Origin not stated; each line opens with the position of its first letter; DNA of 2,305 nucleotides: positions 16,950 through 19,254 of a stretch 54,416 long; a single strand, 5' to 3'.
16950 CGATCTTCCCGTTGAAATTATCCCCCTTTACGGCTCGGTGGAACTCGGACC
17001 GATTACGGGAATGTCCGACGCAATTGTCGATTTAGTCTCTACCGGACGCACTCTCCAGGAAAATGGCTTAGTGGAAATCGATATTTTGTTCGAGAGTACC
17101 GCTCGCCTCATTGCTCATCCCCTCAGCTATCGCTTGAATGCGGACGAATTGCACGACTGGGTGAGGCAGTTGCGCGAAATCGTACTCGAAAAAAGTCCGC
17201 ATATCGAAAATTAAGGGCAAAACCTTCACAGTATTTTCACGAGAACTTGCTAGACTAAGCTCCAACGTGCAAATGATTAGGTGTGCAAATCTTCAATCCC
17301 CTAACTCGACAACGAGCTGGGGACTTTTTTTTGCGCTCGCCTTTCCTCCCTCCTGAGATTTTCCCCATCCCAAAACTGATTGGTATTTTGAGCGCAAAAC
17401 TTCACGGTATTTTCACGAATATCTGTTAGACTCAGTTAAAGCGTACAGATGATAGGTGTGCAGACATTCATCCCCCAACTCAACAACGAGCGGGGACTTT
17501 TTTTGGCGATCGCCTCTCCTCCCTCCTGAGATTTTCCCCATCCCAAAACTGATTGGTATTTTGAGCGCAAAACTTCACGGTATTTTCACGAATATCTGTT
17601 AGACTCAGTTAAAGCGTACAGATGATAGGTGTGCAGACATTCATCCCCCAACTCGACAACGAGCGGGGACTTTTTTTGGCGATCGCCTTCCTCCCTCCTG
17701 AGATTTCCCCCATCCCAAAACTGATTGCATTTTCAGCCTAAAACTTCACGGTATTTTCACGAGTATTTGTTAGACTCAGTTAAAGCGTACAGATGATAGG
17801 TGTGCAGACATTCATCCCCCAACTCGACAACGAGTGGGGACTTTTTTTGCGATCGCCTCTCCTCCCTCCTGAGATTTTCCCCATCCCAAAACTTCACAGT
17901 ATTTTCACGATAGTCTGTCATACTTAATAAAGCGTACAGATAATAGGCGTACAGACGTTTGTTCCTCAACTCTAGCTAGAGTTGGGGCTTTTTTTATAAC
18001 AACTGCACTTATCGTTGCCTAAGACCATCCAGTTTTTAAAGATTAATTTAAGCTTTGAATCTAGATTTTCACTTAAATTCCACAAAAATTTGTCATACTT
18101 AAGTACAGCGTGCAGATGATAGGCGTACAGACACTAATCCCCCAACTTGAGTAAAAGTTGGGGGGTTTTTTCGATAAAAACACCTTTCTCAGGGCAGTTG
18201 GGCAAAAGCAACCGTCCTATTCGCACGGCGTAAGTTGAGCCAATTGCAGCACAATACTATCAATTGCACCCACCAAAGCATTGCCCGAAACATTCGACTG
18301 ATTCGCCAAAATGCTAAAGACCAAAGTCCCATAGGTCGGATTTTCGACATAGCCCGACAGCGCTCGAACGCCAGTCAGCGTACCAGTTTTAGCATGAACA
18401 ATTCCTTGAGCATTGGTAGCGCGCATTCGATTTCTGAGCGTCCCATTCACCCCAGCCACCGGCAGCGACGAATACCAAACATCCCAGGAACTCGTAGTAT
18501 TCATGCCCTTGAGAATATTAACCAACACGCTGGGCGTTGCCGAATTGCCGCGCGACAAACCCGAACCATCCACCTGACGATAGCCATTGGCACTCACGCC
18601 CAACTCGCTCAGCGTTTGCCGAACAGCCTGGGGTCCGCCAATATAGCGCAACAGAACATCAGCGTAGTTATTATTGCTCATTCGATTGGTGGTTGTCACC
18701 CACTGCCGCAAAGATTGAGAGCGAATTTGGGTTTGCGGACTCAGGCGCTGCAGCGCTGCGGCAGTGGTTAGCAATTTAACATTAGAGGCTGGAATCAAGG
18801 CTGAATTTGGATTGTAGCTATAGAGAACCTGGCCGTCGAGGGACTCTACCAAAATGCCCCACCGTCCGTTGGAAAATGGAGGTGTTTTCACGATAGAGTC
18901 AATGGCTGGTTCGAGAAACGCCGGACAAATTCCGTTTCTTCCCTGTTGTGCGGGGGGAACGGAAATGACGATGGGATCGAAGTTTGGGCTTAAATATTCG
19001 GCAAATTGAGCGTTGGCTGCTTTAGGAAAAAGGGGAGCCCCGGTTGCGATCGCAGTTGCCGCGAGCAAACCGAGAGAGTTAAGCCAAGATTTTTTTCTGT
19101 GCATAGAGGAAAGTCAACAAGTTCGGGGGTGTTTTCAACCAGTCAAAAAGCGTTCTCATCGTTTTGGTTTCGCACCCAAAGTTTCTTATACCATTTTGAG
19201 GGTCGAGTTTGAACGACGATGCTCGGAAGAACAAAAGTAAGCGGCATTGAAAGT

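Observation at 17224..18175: Tandem array of six self-contained promoter-sRNA-terminator units between hisG and a PBP4-like gene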

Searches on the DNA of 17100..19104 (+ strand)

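Call 4: search_rna_families(source=window, start=17100, end=18300, threshold=evalue, max_evalue=10, show_alignments=4)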
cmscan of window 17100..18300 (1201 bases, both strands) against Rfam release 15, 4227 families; matches with E-value up to 10: 11.
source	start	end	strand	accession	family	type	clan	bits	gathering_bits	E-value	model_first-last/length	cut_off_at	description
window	18025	18172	+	RF02452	ncr1575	Gene; sRNA;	-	20.7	60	3.3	1-212/212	no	Bacillus sRNA ncr1575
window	18117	18172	+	RF02399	NsiR1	Gene; sRNA;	-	19.2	39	0.56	1-60/60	no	Nitrogen stress-induced RNA 1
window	17941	17995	+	RF02399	NsiR1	Gene; sRNA;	-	18.8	39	0.72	1-60/60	no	Nitrogen stress-induced RNA 1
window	17900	17995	+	RF00021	Spot_42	Gene; sRNA;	-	17.5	80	1.9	1-115/115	no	Spot 42 RNA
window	18150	18184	+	RF01797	fstAT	Gene; antitoxin;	-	17.3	72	5.3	1-94/94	no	Fst antitoxin sRNA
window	17327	17401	+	RF01751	potC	Cis-reg;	-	16.1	44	6.8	1-70/70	no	potC RNA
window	17794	17848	+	RF02399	NsiR1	Gene; sRNA;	-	16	39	3.5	1-60/60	no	Nitrogen stress-induced RNA 1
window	17278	17331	+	RF02399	NsiR1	Gene; sRNA;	-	15.8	39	4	1-60/60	no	Nitrogen stress-induced RNA 1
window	17513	17565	+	RF02278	Betaproteobacteria_toxic_sRNA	Gene; sRNA;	-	14.6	50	6.9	1-64/64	no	Betaproteobacteria toxic small RNA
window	18136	18170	-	RF02442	SpF66_sRNA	Gene; sRNA;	-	12.8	42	2.9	193-227/239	no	Streptococcus sRNA SpF66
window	17699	17726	+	RF01123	sR35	Gene; snRNA; snoRNA; CD-box;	-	11.1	60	9.8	35-57/57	no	Small nucleolar RNA sR35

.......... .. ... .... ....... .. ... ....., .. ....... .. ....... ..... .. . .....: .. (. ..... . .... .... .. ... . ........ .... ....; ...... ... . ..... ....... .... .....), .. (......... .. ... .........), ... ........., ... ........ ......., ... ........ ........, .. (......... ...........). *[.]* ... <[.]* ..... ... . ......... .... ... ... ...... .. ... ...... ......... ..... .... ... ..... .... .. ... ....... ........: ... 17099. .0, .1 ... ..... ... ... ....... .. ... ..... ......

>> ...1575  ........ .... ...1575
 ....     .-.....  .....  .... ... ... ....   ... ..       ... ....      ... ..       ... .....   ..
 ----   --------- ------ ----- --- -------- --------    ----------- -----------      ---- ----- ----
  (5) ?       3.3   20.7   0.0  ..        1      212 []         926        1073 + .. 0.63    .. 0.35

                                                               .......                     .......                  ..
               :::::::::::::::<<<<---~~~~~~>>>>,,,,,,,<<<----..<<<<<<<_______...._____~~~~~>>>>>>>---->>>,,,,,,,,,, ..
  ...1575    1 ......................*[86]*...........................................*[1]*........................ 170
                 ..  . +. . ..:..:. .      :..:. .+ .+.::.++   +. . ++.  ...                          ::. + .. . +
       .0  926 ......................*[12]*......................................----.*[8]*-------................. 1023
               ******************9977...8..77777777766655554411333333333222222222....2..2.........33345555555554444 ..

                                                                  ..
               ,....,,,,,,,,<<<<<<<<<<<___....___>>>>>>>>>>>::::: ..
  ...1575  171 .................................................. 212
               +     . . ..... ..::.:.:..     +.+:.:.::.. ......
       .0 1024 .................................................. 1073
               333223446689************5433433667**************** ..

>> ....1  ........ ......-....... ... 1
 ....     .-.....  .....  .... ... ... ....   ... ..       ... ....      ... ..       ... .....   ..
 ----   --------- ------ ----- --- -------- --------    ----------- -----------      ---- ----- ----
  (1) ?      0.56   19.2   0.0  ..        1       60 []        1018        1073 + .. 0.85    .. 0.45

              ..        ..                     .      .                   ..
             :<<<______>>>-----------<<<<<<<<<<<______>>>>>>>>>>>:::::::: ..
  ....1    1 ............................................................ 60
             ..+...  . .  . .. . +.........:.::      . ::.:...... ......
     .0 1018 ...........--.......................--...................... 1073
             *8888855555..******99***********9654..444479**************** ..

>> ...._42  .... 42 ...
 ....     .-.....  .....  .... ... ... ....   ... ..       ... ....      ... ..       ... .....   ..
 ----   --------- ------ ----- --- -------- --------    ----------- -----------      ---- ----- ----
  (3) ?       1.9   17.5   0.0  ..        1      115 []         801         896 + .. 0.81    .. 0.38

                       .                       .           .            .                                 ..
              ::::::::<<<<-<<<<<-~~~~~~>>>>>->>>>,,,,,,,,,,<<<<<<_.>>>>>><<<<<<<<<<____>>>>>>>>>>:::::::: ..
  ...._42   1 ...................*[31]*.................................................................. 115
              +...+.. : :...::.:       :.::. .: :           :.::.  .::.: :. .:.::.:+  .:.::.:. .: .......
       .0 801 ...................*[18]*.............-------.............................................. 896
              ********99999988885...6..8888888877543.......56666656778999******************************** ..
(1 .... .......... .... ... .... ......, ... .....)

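Call 21: build_rna_model(alignment_id=A2, structure=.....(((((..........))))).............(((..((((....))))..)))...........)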
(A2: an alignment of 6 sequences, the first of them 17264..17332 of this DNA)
Model R1 built from alignment A2 (6 sequences, 71 columns); structure: as given.
model positions 67; base pairs 12; branch points 1; effective number of sequences 2.39; information 0.839 bits per position. Calibrated on 0.2 Mb of random sequence (short: E-values are rough).
structure used (alignment columns):
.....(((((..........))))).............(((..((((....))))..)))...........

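Call 22: search_with_rna_model(model_id=R1, sources=[window, L001, L002, L003, L004, L005, L006, L007, L008, L009, L010, L011, L012, L013, L014, L015, L016, L017, L018, L019, L020, L021, L022, L023, L024, L025, L026, L027, L028, L029, L030, L031, L032, L033, L034, L035, L036, L037, L038, L039, L040, L041, L042, L043, L044, L045, L046, L047, L048, L049, L050, L051, L052, L053, L054, L055, L056, L057, L058, L059, L060, L061, L062, L063, L064, L065, L066, L067, L068, L069, L070, L071, L072, L073, L074, L075, L076, L077, L078, L079, L080, L081], max_evalue=10, show_alignments=6)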
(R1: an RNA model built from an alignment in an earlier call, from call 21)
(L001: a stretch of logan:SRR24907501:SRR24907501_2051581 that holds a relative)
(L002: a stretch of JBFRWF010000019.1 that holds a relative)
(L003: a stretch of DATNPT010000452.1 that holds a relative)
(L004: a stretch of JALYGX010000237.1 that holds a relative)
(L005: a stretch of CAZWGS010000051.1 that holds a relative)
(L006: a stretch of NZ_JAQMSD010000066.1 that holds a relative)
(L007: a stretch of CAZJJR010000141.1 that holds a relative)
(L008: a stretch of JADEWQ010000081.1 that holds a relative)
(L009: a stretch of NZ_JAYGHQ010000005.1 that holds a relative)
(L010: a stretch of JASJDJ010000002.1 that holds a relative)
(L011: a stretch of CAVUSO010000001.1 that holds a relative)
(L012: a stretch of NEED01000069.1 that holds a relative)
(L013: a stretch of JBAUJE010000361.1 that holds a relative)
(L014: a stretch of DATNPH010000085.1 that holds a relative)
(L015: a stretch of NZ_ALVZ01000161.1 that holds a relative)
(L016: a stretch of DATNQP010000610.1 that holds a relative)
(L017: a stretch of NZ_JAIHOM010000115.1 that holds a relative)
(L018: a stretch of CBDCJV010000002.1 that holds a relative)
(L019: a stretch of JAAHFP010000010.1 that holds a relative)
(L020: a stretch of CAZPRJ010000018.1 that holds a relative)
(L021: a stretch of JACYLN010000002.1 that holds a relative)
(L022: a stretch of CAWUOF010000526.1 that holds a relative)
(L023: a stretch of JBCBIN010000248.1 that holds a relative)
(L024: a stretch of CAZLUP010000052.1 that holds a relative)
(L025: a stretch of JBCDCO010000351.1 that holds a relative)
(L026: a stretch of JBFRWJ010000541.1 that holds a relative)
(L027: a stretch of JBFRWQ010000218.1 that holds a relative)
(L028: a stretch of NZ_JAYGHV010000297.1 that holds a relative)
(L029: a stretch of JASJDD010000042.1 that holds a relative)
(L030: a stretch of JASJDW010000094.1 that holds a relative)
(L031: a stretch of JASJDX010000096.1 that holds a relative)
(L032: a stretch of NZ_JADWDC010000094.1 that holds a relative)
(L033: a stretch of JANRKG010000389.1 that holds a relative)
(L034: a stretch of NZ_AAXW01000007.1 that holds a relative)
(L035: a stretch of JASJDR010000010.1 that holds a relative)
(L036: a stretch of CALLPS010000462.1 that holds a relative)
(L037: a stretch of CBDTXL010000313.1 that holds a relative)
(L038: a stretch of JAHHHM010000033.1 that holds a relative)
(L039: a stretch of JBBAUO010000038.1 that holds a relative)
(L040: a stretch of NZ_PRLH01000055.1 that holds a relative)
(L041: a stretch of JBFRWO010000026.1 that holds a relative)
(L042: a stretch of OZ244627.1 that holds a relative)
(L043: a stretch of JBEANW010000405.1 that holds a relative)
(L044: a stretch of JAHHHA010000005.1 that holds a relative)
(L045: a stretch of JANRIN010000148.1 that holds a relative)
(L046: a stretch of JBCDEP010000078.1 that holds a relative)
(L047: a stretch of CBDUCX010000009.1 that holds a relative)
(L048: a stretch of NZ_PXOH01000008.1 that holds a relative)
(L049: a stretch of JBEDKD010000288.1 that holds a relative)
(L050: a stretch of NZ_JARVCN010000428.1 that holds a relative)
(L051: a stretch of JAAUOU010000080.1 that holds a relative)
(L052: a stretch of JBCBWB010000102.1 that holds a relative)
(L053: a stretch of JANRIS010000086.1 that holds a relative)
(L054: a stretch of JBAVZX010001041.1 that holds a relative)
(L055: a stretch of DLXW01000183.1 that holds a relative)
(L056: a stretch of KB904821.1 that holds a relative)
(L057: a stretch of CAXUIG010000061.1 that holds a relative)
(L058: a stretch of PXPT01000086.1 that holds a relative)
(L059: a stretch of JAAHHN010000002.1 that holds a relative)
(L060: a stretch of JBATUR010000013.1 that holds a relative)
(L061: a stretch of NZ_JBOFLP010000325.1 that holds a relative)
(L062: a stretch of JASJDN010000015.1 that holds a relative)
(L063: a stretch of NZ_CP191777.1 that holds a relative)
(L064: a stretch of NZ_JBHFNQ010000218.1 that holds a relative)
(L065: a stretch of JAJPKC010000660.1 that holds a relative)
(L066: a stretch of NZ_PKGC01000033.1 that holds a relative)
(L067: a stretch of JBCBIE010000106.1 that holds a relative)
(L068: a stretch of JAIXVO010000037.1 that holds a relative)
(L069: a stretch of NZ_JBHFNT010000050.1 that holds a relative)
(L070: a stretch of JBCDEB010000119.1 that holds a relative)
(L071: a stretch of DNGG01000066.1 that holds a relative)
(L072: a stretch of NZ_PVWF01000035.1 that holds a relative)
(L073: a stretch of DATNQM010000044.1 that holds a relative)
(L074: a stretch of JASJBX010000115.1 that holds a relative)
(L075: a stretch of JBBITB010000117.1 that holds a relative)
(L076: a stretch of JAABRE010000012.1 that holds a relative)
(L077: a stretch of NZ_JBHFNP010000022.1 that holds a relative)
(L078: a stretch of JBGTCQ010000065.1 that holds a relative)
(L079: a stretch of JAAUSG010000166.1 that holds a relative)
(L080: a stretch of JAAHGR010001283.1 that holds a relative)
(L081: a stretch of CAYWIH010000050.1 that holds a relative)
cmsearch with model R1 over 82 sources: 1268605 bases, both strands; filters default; matches with E-value up to 10: 16.
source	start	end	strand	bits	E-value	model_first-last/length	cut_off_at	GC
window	17782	17848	+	96.2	4.3e-25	1-67/67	no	0.46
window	17611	17677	+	95.9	5.4e-25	1-67/67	no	0.48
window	17438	17504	+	92.9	4.2e-24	1-67/67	no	0.46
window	17929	17995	+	83.2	3.7e-21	1-67/67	no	0.42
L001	1402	1468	-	83.2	3.7e-21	1-67/67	no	0.42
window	18105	18171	+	82.7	5.2e-21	1-67/67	no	0.46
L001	1226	1292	-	82.7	5.2e-21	1-67/67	no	0.46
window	17262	17330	+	72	8.9e-18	1-67/67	no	0.45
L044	13763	13823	+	17.5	0.25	1-67/67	no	0.48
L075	11925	11972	+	14.7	1.8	1-67/67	no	0.29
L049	11903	11956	+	14.6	1.9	1-67/67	no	0.3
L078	14610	14664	-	13.7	3.6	1-67/67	no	0.29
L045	10230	10286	-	13.5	4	1-67/67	no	0.46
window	17965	17987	-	13.3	4.8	36-58/67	no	0.52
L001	1410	1432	+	13.3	4.8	36-58/67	no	0.52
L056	14126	14181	+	12.4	8.7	1-67/67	no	0.48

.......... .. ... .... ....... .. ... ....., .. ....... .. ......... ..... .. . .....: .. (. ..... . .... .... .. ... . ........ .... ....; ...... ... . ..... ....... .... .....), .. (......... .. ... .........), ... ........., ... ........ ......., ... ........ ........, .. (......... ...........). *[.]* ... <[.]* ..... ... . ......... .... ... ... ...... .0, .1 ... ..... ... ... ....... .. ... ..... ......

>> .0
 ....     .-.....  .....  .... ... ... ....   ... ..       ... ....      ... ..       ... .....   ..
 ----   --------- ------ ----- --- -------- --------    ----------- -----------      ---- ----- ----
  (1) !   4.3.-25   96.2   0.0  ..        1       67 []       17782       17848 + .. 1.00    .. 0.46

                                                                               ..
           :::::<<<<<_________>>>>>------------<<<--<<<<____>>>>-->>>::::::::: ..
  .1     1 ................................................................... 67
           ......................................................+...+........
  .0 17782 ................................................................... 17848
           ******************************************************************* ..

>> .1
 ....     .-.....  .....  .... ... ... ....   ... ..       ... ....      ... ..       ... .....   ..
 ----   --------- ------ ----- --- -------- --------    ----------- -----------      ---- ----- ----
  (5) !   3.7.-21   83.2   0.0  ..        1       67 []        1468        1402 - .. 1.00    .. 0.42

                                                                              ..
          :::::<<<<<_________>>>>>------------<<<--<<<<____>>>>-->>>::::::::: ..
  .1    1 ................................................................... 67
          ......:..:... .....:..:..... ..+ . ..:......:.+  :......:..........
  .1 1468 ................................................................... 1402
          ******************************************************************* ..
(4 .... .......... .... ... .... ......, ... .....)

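Call 32: search_with_rna_model(model_id=R1, sources=[L082, L083, L084, L085, L086, L087], max_evalue=1, show_alignments=10)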
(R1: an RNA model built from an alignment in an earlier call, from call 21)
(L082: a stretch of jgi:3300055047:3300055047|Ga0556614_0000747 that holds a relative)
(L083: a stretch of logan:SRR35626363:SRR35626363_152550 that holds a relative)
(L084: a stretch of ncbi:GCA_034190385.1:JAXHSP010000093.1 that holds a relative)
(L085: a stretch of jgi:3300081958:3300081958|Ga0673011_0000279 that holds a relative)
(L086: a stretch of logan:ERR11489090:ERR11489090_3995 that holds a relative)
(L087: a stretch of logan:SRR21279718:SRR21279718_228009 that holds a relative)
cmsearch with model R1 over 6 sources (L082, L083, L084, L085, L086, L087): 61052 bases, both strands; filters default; matches with E-value up to 1: 18.
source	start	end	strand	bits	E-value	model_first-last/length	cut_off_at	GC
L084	1074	1140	-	79.8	1.9e-21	1-67/67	no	0.42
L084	1598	1664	-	78.1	6.3e-21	1-67/67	no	0.43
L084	1249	1315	-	76.4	2e-20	1-67/67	no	0.42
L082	11087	11150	-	72.9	2.3e-19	1-67/67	no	0.39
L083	9057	9120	-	72.9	2.3e-19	1-67/67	no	0.39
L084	900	966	-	67.6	9.3e-18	1-67/67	no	0.48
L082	11239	11305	-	64.1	1e-16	1-67/67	no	0.43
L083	9209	9275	-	64.1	1e-16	1-67/67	no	0.43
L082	11400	11468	-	63.5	1.6e-16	1-67/67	no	0.41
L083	9370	9438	-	63.5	1.6e-16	1-67/67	no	0.41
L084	1424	1490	-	53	2.4e-13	1-67/67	no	0.4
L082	11389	11439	+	19.1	0.004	1-67/67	no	0.43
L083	9359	9409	+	19.1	0.004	1-67/67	no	0.43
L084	1257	1279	+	15.2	0.06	36-58/67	no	0.48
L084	1082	1104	+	15.2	0.06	36-58/67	no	0.48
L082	11095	11117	+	13.7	0.17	36-58/67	no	0.48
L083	9065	9087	+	13.7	0.17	36-58/67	no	0.48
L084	1584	1637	+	12.1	0.51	1-67/67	no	0.48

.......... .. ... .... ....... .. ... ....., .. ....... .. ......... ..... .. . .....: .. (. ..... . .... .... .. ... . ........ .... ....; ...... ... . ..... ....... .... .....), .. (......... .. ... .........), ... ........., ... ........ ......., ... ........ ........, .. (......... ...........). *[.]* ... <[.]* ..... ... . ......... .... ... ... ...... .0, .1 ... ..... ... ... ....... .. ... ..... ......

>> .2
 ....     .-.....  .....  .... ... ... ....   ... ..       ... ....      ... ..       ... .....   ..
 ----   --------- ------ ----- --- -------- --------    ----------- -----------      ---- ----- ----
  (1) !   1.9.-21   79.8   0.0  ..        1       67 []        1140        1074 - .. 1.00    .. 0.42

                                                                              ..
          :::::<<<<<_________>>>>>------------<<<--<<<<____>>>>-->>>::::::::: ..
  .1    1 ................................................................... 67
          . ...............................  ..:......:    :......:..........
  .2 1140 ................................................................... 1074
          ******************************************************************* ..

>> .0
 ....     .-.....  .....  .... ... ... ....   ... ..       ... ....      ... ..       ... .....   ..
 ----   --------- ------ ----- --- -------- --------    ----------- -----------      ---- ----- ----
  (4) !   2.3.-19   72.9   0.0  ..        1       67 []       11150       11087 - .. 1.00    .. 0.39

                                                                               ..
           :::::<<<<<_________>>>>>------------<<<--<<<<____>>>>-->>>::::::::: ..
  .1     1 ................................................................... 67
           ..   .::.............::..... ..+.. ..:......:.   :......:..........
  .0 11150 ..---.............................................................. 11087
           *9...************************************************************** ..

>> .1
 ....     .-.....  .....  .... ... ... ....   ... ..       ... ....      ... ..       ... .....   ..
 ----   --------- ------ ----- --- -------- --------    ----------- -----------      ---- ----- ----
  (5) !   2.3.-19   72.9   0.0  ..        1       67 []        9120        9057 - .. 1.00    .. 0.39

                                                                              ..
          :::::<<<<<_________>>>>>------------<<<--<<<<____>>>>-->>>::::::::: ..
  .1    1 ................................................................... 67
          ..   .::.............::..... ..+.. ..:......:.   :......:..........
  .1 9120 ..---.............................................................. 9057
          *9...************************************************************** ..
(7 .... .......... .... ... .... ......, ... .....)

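Call 38: search_rna_families(sources=[L082, L084], threshold=evalue, max_evalue=10)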
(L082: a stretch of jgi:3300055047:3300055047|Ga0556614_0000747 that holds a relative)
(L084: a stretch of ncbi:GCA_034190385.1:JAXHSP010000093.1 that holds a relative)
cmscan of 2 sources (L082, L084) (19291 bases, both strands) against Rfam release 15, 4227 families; matches with E-value up to 10: 7.
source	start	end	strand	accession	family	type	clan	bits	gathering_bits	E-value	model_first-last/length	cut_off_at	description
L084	4455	4529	+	RF01526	ceN106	Gene; snRNA; snoRNA; CD-box;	-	25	60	0.25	1-77/77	no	C. elegans snoRNA ceN106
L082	11087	11141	-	RF02399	NsiR1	Gene; sRNA;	-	24.2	39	0.54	1-60/60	no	Nitrogen stress-induced RNA 1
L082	11152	11211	+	RF01164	SNORD107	Gene; snRNA; snoRNA; CD-box;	-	22.5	50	3.7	1-74/74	no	Small nucleolar RNA SNORD107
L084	1249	1303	-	RF02399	NsiR1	Gene; sRNA;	-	22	39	1.9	1-60/60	no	Nitrogen stress-induced RNA 1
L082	11215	11277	+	RF00262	sar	Gene; antisense;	-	20.5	43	5.7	1-68/68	no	sar RNA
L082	5085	5103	+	RF01104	SBWMV2_UPD-PKb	Cis-reg;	-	19.6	39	8.9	1-29/29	no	Pseudoknot of upstream pseudoknot domain (UPD) of the 3'UTR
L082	11238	11341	-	RF02837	anti-hemB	Gene; sRNA;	-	18.8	49.5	2.2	1-81/81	no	Burkholderia RNA 7 (anti-hemB)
